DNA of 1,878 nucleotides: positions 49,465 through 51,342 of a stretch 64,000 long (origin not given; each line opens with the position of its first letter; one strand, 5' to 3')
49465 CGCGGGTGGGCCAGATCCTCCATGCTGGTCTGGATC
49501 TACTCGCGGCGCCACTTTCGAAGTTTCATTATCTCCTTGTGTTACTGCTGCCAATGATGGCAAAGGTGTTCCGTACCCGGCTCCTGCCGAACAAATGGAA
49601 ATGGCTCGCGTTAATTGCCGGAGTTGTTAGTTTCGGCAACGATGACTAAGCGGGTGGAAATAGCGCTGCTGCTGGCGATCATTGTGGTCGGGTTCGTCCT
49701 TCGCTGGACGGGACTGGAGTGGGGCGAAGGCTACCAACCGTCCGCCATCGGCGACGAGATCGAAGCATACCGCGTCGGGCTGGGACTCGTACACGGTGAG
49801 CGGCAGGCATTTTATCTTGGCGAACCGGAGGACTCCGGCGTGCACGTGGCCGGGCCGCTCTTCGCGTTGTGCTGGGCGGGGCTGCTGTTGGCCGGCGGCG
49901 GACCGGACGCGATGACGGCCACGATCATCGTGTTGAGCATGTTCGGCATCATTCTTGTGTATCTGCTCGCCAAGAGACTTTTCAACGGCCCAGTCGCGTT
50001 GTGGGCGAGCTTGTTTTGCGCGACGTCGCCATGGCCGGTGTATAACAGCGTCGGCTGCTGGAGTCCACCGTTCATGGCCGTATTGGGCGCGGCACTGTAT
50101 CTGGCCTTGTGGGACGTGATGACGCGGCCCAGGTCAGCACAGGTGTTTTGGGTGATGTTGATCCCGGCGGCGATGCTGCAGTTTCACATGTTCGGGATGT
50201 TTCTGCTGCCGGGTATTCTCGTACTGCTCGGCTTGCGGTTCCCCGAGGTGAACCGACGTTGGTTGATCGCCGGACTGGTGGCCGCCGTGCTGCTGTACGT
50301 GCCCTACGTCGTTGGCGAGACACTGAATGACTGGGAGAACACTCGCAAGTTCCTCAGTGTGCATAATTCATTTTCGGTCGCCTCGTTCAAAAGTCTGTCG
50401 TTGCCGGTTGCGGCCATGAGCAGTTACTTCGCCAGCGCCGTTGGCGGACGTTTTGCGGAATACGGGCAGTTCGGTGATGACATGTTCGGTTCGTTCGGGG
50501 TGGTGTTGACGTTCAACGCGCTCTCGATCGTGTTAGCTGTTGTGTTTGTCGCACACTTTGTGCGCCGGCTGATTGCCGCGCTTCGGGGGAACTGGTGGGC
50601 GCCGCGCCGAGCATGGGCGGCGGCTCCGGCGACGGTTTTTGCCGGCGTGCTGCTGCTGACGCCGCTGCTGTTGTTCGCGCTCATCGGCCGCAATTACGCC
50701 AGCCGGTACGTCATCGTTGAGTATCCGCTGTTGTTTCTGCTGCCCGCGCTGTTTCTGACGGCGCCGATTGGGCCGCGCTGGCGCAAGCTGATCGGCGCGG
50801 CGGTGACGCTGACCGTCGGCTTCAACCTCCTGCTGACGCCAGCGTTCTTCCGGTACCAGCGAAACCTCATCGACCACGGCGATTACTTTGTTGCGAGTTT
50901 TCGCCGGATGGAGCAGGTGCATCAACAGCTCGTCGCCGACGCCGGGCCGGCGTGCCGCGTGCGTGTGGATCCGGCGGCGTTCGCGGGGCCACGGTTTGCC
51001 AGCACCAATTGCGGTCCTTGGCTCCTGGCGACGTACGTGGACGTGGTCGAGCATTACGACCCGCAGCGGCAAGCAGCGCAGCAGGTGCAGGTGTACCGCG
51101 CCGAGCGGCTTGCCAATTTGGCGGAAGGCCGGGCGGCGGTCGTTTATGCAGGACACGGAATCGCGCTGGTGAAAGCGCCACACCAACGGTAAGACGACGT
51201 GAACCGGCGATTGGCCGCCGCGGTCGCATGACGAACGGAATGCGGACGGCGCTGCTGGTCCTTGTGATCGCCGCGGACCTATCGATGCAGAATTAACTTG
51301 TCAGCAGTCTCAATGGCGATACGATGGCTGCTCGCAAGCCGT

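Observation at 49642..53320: LgmABC-like cassette: ArnT-like GT-C transferase, ArnC-like GT2 and YdjC deacetylase, tightly linked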

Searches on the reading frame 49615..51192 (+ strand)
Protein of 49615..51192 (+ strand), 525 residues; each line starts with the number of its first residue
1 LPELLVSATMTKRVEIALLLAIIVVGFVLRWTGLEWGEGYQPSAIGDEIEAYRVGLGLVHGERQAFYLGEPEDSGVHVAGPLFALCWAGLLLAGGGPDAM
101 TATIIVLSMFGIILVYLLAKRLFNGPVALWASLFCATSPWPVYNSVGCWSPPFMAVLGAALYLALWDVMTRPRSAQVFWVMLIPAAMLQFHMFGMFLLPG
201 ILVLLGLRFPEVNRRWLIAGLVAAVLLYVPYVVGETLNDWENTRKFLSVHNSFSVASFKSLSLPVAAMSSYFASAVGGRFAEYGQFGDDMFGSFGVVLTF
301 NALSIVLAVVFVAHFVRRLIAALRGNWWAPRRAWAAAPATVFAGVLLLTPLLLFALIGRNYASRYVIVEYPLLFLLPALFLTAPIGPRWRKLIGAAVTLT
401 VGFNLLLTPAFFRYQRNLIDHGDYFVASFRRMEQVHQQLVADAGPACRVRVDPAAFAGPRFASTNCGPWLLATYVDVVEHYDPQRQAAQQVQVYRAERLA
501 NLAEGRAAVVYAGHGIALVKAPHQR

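Call 7: search_protein_families(library=pfam, proteins=[window:49615-51192:+], max_evalue=0.01)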
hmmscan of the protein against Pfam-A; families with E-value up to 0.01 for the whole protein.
window:49615-51192:+ (525 aa): 1 family
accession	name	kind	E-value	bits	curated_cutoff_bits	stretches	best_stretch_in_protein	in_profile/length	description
PF13231.12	PMT_2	-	0.00025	21.7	26.1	1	85-232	9-158/160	Dolichyl-phosphate-mannose-protein mannosyltransferase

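Call 8: search_protein_families(library=ncbifam, proteins=[window:49615-51192:+], max_evalue=0.01)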
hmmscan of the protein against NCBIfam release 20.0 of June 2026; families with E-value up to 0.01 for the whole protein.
window:49615-51192:+ (525 aa): 0 families

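Call 12: search_solved_structures(query=window:49642-51192:+, max_evalue=10, show_alignments=2)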
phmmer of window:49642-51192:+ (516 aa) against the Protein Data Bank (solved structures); distinct sequences matched with E-value up to 10: 0.

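Call 15: find_homologous_proteins(query=window:49642-51192:+, max_evalue=0.001)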
Query window:49642-51192:+ (516 aa): 16 proteins with E <= 0.001 among 8000 candidates.
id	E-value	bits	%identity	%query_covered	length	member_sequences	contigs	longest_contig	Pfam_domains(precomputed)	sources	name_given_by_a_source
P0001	0.0e+0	1157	100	100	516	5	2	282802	-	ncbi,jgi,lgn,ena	ncbi:MAG: hypothetical protein ABSD58_00735 [Verrucomicrobiia bacterium]|jgi:hypothetical protein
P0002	1.7e-131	458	45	99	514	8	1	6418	PF13231.13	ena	-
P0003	1.5e-128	448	45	99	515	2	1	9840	-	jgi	jgi:hypothetical protein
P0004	3.6e-128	447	45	99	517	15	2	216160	PF13231.13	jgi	jgi:4-amino-4-deoxy-L-arabinose transferase-like glycosyltransferase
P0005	4.7e-125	436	46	97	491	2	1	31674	PF13231.13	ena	-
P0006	3.5e-124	434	45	96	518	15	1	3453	PF13231.13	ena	-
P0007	1.7e-123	431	46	99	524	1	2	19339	PF13231.13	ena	-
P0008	4.4e-123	430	45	99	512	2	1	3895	PF13231.13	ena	-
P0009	8.4e-123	429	46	99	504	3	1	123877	PF13231.13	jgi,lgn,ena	-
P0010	5.5e-122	426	45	99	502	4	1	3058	PF13231.13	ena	-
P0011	1.3e-121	425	43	94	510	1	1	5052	-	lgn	-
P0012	9.8e-120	419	47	84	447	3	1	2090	-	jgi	jgi:4-amino-4-deoxy-L-arabinose transferase-like glycosyltransferase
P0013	1.3e-119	418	46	96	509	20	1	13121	PF13231.13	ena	-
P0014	2.6e-86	309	36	97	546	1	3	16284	PF13231.13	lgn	-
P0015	1.7e-84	303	36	91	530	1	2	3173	PF13231.13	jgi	jgi:hypothetical protein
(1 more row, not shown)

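Call 16: find_encoding_contigs(protein=P0004, flank=8000, max_places=2)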
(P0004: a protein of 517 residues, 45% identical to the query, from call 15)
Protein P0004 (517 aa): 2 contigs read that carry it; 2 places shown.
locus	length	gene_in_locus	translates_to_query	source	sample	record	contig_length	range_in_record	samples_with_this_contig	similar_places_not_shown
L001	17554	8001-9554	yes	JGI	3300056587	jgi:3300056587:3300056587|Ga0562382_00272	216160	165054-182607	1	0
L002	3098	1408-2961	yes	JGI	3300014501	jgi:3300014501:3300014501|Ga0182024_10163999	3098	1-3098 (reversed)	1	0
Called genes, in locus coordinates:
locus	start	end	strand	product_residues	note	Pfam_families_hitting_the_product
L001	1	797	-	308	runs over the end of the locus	PF00698:Acyl_transf_1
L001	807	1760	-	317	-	PF00291:PALP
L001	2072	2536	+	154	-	-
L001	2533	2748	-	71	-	PF02597:ThiS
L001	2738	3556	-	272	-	PF06968:BATS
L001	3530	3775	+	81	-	-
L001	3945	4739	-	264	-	PF05690:ThiG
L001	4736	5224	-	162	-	-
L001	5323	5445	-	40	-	-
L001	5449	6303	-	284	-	PF02540:NAD_synthase (faint)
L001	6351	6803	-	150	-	PF13527:Acetyltransf_9 (weak), PF00583:Acetyltransf_1, PF13508:Acetyltransf_7, PF13673:Acetyltransf_10, PF08445:FR47 (weak)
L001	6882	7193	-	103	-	-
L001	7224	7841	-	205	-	PF01844:HNH, PF14279:HNH_5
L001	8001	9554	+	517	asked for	PF13231:PMT_2 (weak)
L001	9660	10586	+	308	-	PF00056:Ldh_1_N, PF02866:Ldh_1_C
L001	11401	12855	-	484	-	PF02366:PMT (weak), PF13231:PMT_2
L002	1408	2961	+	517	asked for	PF13231:PMT_2 (weak)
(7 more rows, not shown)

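Call 17: find_encoding_contigs(protein=P0009, flank=8000, max_places=2)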
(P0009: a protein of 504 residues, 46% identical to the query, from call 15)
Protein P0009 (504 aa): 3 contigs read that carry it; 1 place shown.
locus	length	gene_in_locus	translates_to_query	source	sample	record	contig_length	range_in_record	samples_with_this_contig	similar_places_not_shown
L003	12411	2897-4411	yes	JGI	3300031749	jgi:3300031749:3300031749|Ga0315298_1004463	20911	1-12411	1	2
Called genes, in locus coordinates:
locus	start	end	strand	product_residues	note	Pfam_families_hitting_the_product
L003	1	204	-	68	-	?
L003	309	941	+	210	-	PF04055:Radical_SAM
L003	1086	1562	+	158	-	-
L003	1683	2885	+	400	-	PF00202:Aminotran_3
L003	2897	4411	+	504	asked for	PF13231:PMT_2 (weak)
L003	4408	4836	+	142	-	PF04140:ICMT (weak), PF04191:PEMT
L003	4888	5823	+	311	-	PF04443:LuxE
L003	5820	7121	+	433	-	PF05893:LuxC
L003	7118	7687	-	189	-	PF00117:GATase, PF07722:Peptidase_C26 (weak)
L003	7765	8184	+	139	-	PF01842:ACT (faint), PF19571:ACT_8, PF22468:ACT_9 (faint)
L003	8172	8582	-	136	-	PF01242:PTPS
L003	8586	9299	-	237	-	PF00106:adh_short, PF08659:KR, PF13561:adh_short_C2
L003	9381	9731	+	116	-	-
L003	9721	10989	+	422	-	PF13742:tRNA_anti_2, PF01336:tRNA_anti-codon, PF02601:Exonuc_VII_L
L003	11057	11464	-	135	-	PF02661:Fic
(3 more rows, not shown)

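Call 18: find_encoding_contigs(protein=P0014, flank=8000, max_places=2)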
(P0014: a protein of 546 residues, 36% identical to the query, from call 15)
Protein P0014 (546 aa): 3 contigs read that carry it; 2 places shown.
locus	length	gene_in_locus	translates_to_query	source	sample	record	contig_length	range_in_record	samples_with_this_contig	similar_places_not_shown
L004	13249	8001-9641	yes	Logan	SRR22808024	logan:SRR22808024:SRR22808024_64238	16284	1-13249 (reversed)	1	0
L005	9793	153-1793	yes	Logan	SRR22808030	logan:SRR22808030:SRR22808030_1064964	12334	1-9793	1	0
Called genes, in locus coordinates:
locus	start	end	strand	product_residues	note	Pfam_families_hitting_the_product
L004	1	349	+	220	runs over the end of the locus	PF01135:PCMT, PF00398:RrnaAD, PF13847:Methyltransf_31, PF08241:Methyltransf_11 (weak), PF08242:Methyltransf_12 (weak), PF13649:Methyltransf_25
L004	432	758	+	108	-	PF00581:Rhodanese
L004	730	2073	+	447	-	PF02321:OEP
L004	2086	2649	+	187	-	PF00857:Isochorismatase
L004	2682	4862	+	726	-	PF03279:Lip_A_acyltrans, PF04413:Glycos_transf_N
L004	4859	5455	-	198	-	PF01636:APH (faint), PF06293:Kdo, PF01163:RIO1, PF00069:Pkinase (weak), PF19974:TCAD9 (weak)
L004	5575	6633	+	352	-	PF01075:Glyco_transf_9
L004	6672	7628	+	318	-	PF00535:Glycos_transf_2, PF13641:Glyco_tranf_2_3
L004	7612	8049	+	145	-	PF04138:GtrA_DPMS_TM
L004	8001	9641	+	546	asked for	PF13231:PMT_2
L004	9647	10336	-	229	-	PF08241:Methyltransf_11, PF13489:Methyltransf_23, PF08242:Methyltransf_12, PF13649:Methyltransf_25, PF13847:Methyltransf_31 (faint)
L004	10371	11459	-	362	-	PF01075:Glyco_transf_9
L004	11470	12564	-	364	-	PF13439:Glyco_transf_4, PF13477:Glyco_trans_4_2, PF13579:Glyco_trans_4_4, PF20706:GT4-conflict, PF00534:Glycos_transf_1, PF13692:Glyco_trans_1_4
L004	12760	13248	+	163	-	?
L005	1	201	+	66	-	?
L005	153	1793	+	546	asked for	PF13231:PMT_2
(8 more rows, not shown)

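Call 66: predict_structure(alignment_id=A5)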
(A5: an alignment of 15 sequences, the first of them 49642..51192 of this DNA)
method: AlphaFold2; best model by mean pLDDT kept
length: 516 residues; sequences in the alignment: 15
mean_pLDDT: 83.7   pTM: 0.86
mean pLDDT of the five models: 83.7, 81.0, 80.5, 80.1, 78.7
residues with pLDDT >= 90: 206; 70-90: 237; 50-70: 63; < 50: 10
segments of 3 or more residues with pLDDT < 50: 62-67
pLDDT, mean of each block of 10 residues (from residue 1): 93 95 78 74 88 71 46 81 91 91 95 95 91 80 85 96 96 82 72 93 96 87 76 69 70 77 61 83 88 89 93 86 91 93 81 70 90 85 87 88 85 85 93 91 80 67 92 82 91 73 90 66
secondary structure, 60 per line:
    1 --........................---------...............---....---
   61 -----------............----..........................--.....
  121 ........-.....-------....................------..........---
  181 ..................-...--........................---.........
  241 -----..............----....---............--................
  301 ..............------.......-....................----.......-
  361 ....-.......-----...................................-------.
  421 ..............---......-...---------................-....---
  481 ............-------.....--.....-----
elements in order: H3-26 H36-50 H54-57 H72-83 H88-113 H116-128 H130-134 H142-161 H168-177 H181-198 H205-228 H232-240 H246-259 H264-267 H271-282 H285-314 H321-327 H329-348 H353-359 H361-364 H366-372 H378-412 H420-434 E438-443 H457-472 H474-477 E481-489 E500-504 E507-511

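Call 68: fold_search(model_id=the predicted structure, library=pdb)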
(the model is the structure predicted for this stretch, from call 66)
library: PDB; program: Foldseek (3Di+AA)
matches with E <= 10: 559; with E <= 0.001: 10
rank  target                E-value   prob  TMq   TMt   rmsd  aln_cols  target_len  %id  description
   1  9n9j_I                9.2e-05  1.00  0.41  0.32  21.3       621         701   13  Structure of a GRP94 folding intermediate engaged with a CCDC134- and FKBP11-bound secretory translocon (released 2025-11-19)
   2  5ezm                  1.2e-04  1.00  0.53  0.51   7.4       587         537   13  Crystal Structure of ArnT from Cupriavidus metallidurans in the apo state (released 2016-02-17)
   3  6s7t_A                2.4e-04  1.00  0.42  0.32  19.9       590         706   13  Cryo-EM structure of human oligosaccharyltransferase complex OST-B (released 2019-12-18)
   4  3wak                  2.9e-04  1.00  0.43  0.28  16.8       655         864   12  Crystal structure of the Archaeoglobus fulgidus oligosaccharyltransferase (O29867_ARCFU) in the apo form (released 2013-10-30)
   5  9s6t_A                3.3e-04  1.00  0.50  0.53   9.4       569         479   12  Ternary cryo-EM structure of chicken ALG12 with Dol25-PP-GlcNAc2Man7, Dol25-P-Man, and Fab (released 2026-03-18)
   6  7e9s_A                4.2e-04  1.00  0.45  0.29  14.9       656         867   12  Archaeal oligosaccharyltransferase AglB from Archaeoglobus fulgidus in complex with an inhibitory peptide and a dolich (released 2021-09-08)
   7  3waj                  5.4e-04  1.00  0.41  0.28  17.0       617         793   13  Crystal structure of the Archaeoglobus fulgidus oligosaccharyltransferase (O29867_ARCFU) complex with Zn and sulfate (released 2013-10-30)
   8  9i5k_A                7.0e-04  1.00  0.49  0.51   8.3       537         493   12  Structure of the Chaetomium thermophilum Pmt4 homodimer (C2 symmetry) (released 2025-12-24)
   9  8pn9_A                7.0e-04  1.00  0.46  0.38  12.7       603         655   11  Structure of human oligosaccharyltransferase OST-A complex bound to NGI-1 (released 2024-05-08)
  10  5gmy_A                8.0e-04  1.00  0.44  0.29  15.7       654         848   12  Crystal structure of the Archaeoglobus fulgidus oligosaccharyltransferase (O29867_ARCFU) tethered with an acceptor pep (released 2017-02-01)
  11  8agb_A                1.1e-03  1.00  0.43  0.36  14.9       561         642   13  Structure of yeast oligosaccharylransferase complex with lipid-linked oligosaccharide bound (released 2022-12-07)
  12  6ezn_F                1.3e-03  1.00  0.44  0.37  14.9       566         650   12  Cryo-EM structure of the yeast oligosaccharyltransferase (OST) complex (released 2018-01-17)
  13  6ftg_5                1.3e-03  1.00  0.46  0.39  18.5       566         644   14  Subtomogram average of OST-containing ribosome-translocon complexes from canine rough microsomal membranes (released 2018-03-21)
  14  7oci_F                2.6e-03  1.00  0.45  0.38  14.3       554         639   13  Cryo-EM structure of yeast Ost6p containing oligosaccharyltransferase complex (released 2022-02-16)
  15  9s6s_A                5.4e-03  1.00  0.41  0.39  12.0       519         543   12  Ternary cryo-EM structure of human ALG9 with Dol25-PP-GlcNAc2Man6, Dol25-P-Man and Fab (released 2026-03-18)
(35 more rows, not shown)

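Call 71: find_related_loci(query=A5, collection=metagenome_contigs, flank=8000)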
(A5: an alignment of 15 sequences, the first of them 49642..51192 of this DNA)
Query A5 (516 aa) in metagenome_contigs; peptide patterns used: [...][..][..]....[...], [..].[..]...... (x = any residue, [..] = any of these).
600 stretches matched a pattern (row limit reached: there are more); 34 encode a relative of the query (tblastn E <= 1e-3); 34 distinct loci.
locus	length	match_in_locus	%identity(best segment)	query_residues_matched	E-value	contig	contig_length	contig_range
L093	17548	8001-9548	99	1-516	0e+0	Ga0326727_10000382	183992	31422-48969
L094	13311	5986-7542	45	1-516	4e-136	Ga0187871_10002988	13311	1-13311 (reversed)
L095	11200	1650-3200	47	1-510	7e-135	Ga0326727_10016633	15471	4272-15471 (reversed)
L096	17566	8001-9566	46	1-516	3e-132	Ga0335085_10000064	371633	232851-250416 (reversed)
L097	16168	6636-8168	44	1-510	1e-130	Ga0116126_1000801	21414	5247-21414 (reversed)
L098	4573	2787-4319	45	1-510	8e-133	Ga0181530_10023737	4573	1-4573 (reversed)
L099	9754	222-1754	44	1-510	8e-130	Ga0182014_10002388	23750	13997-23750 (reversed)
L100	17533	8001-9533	46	1-510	3e-127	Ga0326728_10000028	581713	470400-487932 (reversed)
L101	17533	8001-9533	45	1-510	4e-123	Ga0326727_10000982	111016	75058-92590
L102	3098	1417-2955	45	1-512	5e-122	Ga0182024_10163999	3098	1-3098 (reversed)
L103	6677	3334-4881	42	3-514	4e-117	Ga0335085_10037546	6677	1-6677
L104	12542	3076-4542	44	21-516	4e-114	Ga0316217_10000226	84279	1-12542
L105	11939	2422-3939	46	1-513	2e-112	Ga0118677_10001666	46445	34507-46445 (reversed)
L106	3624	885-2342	45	24-516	1e-114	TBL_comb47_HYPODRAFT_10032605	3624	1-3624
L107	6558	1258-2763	43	1-512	1e-106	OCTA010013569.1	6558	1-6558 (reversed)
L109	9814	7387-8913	38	3-510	1e-100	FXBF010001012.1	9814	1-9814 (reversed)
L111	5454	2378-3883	41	1-512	1e-98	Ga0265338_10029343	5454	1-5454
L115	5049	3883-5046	44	1-398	2e-76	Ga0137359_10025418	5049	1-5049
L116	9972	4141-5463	35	2-441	6e-65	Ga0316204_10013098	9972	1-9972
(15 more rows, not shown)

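Call 81: search_protein_families(library=pfam, proteins=[L004:8001-9641:+], max_evalue=0.01)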
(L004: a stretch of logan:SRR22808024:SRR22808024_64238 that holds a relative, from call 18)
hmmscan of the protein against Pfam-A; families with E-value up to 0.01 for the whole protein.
L004:8001-9641:+ (546 aa): 1 family
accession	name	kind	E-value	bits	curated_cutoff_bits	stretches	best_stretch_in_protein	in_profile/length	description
PF13231.12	PMT_2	-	5e-08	33.8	26.1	1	106-259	4-159/160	Dolichyl-phosphate-mannose-protein mannosyltransferase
